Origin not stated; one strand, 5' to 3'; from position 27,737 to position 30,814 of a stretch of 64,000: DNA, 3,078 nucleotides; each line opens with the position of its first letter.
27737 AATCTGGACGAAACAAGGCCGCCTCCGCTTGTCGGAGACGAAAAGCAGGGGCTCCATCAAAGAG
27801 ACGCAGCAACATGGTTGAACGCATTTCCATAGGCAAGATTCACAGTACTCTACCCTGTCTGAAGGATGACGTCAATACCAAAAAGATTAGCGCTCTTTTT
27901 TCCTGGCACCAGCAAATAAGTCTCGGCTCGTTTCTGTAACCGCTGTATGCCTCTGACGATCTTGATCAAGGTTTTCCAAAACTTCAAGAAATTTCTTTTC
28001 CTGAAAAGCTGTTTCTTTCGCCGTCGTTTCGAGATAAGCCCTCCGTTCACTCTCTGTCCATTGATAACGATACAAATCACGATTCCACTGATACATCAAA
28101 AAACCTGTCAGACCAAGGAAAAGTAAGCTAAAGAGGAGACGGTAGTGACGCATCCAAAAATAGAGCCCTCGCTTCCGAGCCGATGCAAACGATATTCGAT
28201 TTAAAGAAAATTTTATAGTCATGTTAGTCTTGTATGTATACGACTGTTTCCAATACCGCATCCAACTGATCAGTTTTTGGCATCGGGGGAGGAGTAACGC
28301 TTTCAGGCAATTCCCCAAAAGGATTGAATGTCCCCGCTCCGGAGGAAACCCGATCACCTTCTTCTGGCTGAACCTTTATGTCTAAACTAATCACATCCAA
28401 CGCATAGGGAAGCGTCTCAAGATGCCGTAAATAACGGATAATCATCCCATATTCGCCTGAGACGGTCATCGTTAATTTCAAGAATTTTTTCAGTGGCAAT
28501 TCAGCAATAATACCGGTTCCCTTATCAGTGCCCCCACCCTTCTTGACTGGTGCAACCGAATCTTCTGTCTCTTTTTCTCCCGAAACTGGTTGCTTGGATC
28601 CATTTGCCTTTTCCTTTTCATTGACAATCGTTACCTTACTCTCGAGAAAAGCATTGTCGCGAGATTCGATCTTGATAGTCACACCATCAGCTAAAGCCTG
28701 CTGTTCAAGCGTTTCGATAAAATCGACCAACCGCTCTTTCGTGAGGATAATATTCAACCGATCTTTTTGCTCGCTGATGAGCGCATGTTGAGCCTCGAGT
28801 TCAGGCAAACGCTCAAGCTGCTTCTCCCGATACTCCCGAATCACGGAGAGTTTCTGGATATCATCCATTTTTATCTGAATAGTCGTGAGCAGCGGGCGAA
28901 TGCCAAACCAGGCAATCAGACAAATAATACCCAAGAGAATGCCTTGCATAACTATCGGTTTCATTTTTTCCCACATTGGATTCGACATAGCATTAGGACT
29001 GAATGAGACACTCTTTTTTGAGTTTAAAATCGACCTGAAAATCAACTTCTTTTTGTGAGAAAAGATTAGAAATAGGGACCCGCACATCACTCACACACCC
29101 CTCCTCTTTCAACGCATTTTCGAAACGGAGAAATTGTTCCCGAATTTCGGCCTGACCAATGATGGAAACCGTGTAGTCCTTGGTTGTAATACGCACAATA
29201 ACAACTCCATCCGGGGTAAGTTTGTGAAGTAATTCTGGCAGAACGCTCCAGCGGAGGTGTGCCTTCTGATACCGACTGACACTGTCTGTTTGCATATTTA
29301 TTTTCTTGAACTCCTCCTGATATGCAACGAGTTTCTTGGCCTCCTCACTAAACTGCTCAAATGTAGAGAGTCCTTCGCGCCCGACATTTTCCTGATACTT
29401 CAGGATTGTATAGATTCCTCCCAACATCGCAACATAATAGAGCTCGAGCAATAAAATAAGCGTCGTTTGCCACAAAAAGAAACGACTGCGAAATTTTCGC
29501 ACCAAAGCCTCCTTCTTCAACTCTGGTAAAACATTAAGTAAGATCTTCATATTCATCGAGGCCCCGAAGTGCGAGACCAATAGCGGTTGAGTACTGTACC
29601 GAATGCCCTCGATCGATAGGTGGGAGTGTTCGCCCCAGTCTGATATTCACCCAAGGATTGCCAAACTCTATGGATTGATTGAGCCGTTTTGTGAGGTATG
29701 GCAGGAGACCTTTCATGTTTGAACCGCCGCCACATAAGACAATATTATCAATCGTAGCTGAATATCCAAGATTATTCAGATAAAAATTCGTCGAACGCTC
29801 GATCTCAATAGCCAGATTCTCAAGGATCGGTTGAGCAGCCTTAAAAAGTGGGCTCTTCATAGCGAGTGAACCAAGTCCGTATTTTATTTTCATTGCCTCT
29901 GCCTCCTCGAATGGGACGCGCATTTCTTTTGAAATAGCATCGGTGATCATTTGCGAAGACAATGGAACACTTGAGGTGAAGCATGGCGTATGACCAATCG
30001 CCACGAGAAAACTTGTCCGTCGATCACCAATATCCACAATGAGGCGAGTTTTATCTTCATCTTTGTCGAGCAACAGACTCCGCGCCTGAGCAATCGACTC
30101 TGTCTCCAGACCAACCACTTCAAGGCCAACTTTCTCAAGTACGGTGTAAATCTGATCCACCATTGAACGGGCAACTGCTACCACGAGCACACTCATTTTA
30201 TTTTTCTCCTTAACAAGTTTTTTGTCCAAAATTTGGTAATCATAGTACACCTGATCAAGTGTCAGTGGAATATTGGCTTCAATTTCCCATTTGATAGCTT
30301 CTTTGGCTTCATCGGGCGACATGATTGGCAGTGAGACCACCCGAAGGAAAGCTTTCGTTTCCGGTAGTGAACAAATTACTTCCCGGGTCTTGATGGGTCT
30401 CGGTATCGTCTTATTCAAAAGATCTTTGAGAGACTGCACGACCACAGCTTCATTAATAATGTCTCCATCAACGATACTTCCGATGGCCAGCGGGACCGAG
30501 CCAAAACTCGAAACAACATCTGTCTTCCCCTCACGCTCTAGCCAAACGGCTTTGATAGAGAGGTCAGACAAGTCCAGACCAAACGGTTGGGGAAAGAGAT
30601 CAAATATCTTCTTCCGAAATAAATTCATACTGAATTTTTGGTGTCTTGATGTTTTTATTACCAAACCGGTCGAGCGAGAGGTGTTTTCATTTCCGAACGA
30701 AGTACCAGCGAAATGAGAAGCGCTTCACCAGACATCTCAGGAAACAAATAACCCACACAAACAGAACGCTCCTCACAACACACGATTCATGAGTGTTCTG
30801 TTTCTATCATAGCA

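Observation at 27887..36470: Secretin-less type IV pilus locus with very large pilin-like proteins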

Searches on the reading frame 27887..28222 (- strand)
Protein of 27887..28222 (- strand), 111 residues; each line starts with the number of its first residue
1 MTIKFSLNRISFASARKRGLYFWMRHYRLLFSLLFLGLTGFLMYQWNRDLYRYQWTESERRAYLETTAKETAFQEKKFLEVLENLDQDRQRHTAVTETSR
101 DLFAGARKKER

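Call 95: search_solved_structures(query=A6, max_evalue=5)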
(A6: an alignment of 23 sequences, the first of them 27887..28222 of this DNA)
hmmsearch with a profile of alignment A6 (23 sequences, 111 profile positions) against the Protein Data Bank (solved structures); distinct sequences matched with E-value up to 5: 8.
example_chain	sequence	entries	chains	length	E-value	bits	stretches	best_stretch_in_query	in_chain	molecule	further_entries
4npf_Y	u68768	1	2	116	0.24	14.4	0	45-67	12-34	Immunoglobulin G-binding protein A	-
9uzo_K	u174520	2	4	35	0.47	13.4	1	30-55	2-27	Entry-fusion complex protein OPG076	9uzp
3oes_A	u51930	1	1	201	0.49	13.3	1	61-95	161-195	GTPase RhebL1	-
5h79_D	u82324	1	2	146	0.58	13.1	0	45-67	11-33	Immunoglobulin G-binding protein A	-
3bfk_A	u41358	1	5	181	0.89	12.5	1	54-94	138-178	Small GTPase Rab11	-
2ltd_A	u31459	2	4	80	0.98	12.4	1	36-94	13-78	Uncharacterized protein ydbC | Putative uncharacterized protein ydbC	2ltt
1mki_A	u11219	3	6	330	1.1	12.3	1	46-83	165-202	Probable Glutaminase ybgJ | Glutaminase 1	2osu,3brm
3agf_A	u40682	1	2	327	1.1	12.2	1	46-83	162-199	Glutaminase 1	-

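Call 96: search_protein_families(library=pfam, alignment_id=A6, max_evalue=0.1)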
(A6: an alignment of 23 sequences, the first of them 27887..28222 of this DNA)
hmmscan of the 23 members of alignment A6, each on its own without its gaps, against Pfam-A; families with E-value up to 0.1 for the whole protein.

A. member 1, window:27887-28222:- (111 aa): 1 family
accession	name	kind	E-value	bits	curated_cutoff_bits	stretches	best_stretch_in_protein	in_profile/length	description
PF17449.7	YrzK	-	0.077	13.7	27.8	0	42-75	10-43/54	Uncharacterized YrzK-like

B. families by the number of members that match (of 23 scanned): 24 families
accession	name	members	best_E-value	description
PF10319.15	7TM_GPCR_Srj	4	0.00097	Serpentine type 7TM GPCR chemoreceptor Srj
PF10326.15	7TM_GPCR_Str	3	0.00037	Serpentine type 7TM GPCR chemoreceptor Str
PF13567.11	DUF4131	3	0.015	Domain of unknown function (DUF4131)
PF17449.7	YrzK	2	0.0049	Uncharacterized YrzK-like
PF09548.15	Spore_III_AB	2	0.0094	Stage III sporulation protein AB (spore_III_AB)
PF23777.1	GEMI5_RBS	2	0.022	GEMI5 RBS C-terminal domain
PF10112.14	Halogen_Hydrol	1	0.0014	5-bromo-4-chloroindolyl phosphate hydrolysis protein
PF17561.7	TssO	1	0.0025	Type VI secretion system, TssO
PF13863.11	DUF4200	1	0.0044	Domain of unknown function (DUF4200)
PF23309.1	DUF7083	1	0.0049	Domain of unknown function (DUF7083)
PF06724.16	DUF1206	1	0.01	Domain of Unknown Function (DUF1206)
PF11846.14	Wzy_C_2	1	0.011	Virulence factor membrane-bound polymerase, C-terminal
PF13858.11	DUF4199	1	0.017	Protein of unknown function (DUF4199)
PF03553.21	Na_H_antiporter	1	0.026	Na+/H+ antiporter family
PF08943.16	CsiD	1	0.031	CsiD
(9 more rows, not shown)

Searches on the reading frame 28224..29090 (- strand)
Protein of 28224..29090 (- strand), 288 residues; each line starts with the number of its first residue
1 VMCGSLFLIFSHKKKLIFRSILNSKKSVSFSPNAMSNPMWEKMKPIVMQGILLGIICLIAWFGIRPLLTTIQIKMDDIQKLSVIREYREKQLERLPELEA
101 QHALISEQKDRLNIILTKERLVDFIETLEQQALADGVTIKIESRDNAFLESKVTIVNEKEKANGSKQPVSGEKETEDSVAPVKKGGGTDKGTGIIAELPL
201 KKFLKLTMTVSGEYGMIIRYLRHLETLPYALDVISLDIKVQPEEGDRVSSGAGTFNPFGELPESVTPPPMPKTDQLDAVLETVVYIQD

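Call 3: search_protein_families(library=pfam, proteins=[window:28224-29090:-], max_evalue=0.1)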
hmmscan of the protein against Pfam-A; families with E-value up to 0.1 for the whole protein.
window:28224-29090:- (288 aa): 0 families

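Call 4: search_protein_families(library=ncbifam, proteins=[window:28224-29090:-], max_evalue=0.1)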
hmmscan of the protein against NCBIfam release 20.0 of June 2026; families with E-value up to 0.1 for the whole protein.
window:28224-29090:- (288 aa): 1 family
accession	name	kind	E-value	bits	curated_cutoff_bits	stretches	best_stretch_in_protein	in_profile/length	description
NF040576.1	T2SS_GspM_XpsM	equivalog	0.0014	18.4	60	0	49-117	5-73/180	type II secretion system protein GspM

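Call 92: search_solved_structures(query=A7, max_evalue=5)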
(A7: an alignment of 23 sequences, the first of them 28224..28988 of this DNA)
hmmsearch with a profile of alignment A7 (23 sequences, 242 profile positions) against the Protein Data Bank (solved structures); distinct sequences matched with E-value up to 5: 5.
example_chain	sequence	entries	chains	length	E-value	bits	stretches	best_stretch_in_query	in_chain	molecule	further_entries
7aw7_D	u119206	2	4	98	0.00052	22.4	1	42-101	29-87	BZIP domain-containing protein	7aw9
3jc8_Oa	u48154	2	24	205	0.0027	20.1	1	151-219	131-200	PilO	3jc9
9vkp_b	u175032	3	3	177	0.72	12.1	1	12-57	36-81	ATP synthase subunit b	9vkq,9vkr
5vpa_B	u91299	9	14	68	1.1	11.5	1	34-78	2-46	Transcription factor jun-D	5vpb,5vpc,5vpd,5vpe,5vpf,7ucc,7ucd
7et2_A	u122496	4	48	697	2.1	10.6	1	29-74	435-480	Portal protein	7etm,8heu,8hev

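Call 94: search_protein_families(library=pfam, alignment_id=A7, max_evalue=0.1)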
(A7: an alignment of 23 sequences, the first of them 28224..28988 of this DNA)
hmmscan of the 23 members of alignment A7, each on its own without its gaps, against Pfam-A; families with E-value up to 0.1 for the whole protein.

A. member 1, window:28224-28988:- (254 aa): 0 families

B. families by the number of members that match (of 23 scanned): 20 families
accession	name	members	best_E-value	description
PF04350.18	PilO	11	3.3e-05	Pilus assembly protein, PilO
PF23594.1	RPN11_C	2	0.011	26S proteasome regulatory subunit RPN11 C-terminal domain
PF14233.11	DUF4335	1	0.00082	Domain of unknown function (DUF4335)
PF16165.10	Ferlin_C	1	0.0084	Ferlin C-terminus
PF05192.23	MutS_III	1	0.014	MutS domain III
PF15682.10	Mustang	1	0.016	Musculoskeletal, temporally activated-embryonic nuclear protein 1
PF12063.14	ATG1-like_MIT1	1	0.017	Atg1-like, MIT domain 1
PF08463.15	EcoEI_R_C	1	0.021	EcoEI R protein C-terminal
PF17213.9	Hydin_ADK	1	0.026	Hydin Adenylate kinase-like domain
PF03773.19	ArsP_1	1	0.027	Predicted permease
PF00430.23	ATP-synt_B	1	0.028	ATP synthase B/B' CF(0)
PF10177.14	DUF2371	1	0.035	Uncharacterised conserved protein (DUF2371)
PF24668.1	KH_Vigilin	1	0.037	Vigilin KH domain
PF10168.15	Nup88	1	0.039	Nuclear pore component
PF25399.1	DeaD_dimer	1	0.073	RNA helicase DeaD dimerization domain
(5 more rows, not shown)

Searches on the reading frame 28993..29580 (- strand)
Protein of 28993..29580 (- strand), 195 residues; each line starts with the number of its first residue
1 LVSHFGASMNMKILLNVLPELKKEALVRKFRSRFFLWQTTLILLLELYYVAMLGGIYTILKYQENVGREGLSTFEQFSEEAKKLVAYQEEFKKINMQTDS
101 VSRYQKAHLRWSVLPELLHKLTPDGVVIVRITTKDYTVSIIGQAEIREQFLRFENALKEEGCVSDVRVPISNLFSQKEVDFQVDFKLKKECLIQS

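Call 3: search_protein_families(library=pfam, proteins=[window:28993-29580:-], max_evalue=0.1)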
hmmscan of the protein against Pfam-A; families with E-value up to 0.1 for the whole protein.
window:28993-29580:- (195 aa): 2 families
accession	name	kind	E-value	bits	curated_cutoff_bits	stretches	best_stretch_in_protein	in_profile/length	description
PF05137.18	PilN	-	0.00036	21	22.8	1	117-186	5-77/78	Fimbrial assembly protein (PilN)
PF20159.5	YidB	-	0.075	13.8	24.3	0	88-126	91-128/132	YidB-like protein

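Call 4: search_protein_families(library=ncbifam, proteins=[window:28993-29580:-], max_evalue=0.1)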
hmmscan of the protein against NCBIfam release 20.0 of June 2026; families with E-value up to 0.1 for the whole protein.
window:28993-29580:- (195 aa): 0 families

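Call 93: search_solved_structures(query=A8, max_evalue=5)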
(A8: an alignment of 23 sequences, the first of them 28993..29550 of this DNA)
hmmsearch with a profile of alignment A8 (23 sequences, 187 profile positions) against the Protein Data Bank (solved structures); distinct sequences matched with E-value up to 5: 11.
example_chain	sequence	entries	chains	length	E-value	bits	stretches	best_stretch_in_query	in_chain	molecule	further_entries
4pjr_A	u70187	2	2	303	0.0014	21.5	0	105-156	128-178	Pentatricopeptide repeat protein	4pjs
3jc8_Na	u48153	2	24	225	0.0049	19.7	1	25-145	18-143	PilN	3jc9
5c8j_I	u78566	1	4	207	0.024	17.4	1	40-110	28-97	Protein MJ0480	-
6ycx_F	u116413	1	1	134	0.048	16.5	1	16-114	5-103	Uncharacterized protein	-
6zn3_A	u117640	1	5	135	0.05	16.4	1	16-114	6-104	Myosin essential light chain ELC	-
6ycx_G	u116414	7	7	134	0.051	16.4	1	16-114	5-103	Uncharacterized protein | Myosin essential light chain ELC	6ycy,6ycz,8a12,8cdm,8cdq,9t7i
8whn_A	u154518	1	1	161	0.079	15.8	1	28-120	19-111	Ribophorin 1 superfamily protein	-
1y6u_A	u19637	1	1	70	0.53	13.1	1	61-110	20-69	Excisionase from transposon Tn916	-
8t1p_D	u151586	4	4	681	0.82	12.5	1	24-116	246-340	Probable multidrug resistance ABC transporter ATP-binding/permease protein YheH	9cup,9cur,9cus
7m33_D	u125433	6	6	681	1.5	11.6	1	29-116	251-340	Probable multidrug resistance ABC transporter ATP-binding/permease protein YheH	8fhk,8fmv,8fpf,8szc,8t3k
8crx_T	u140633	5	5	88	1.5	11.6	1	51-116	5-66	30S ribosomal protein S20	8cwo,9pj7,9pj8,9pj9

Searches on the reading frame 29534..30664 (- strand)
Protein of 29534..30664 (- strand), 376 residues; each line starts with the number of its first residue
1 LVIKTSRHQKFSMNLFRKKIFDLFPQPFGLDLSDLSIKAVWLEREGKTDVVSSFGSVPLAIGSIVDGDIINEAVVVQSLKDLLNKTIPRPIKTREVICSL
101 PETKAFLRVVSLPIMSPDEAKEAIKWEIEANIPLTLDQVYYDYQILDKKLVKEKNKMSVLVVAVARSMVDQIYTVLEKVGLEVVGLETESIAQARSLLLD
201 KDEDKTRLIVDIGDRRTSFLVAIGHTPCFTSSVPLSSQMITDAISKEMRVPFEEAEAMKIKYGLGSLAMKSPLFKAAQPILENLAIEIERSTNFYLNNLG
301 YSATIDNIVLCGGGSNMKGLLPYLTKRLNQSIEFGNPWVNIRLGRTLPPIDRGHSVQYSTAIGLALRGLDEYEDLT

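Call 3: search_protein_families(library=pfam, proteins=[window:29534-30664:-], max_evalue=0.1)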
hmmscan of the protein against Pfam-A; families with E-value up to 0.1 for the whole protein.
window:29534-30664:- (376 aa): 4 families
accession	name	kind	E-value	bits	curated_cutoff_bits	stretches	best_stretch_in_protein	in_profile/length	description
PF11104.14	PilM_2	-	1.1e-46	159.8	27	1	29-368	1-339/340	Type IV pilus assembly protein PilM;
PF14450.12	FtsA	-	1.4e-14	55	31.8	1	209-363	2-127/127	Cell division protein FtsA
PF06723.19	MreB_Mbl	-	0.00012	21.5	27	1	172-269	112-213/327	MreB/Mbl protein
PF05134.19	T2SSL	-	0.0071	16.2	25.5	1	92-184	45-129/231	Type II secretion system (T2SS), protein L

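Call 4: search_protein_families(library=ncbifam, proteins=[window:29534-30664:-], max_evalue=0.1)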
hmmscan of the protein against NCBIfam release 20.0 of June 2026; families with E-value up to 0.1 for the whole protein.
window:29534-30664:- (376 aa): 11 families
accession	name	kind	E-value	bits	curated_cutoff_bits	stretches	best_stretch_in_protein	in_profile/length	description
TIGR01175.1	pilM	subfamily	9e-54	182.8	133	1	29-369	7-348/348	type IV pilus assembly protein PilM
NF045709.1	Amuc_1101_fam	equivalog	2.5e-39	135.6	650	1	88-371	63-352/608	Amuc_1101 family PilM-like pilus complex protein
TIGR01174.1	ftsA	equivalog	2.4e-22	79.5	175.85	2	156-270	147-261/371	cell division protein FtsA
NF007009.0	PRK09472.1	equivalog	5.4e-08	32.3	409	1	156-264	155-263/420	cell division protein FtsA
TIGR02529.1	EutJ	subfamily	1.4e-05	24.7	152.1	1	169-329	77-219/239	ethanolamine utilization protein EutJ family protein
NF011660.0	PRK15080.1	equivalog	4.7e-05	22.7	182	1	172-331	113-254/277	ethanolamine utilization protein EutJ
TIGR03739.1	PRTRC_D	hypoth_equivalog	0.0011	18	214.8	1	202-317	164-286/320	PRTRC system protein D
NF010540.1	PRK13929.1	exception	0.0072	15.4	515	0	169-248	112-193/334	rod-share determining protein MreBH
NF010539.0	PRK13927.1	subfamily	0.0092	14.9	293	0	172-268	118-218/339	rod shape-determining protein MreB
NF040964.1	MamK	subfamily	0.03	13.4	400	0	304-335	269-297/335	MamK family actin-like protein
NF053558.1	BeeR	equivalog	0.033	13.2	530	0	304-340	284-319/349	BeeR family actin-like protein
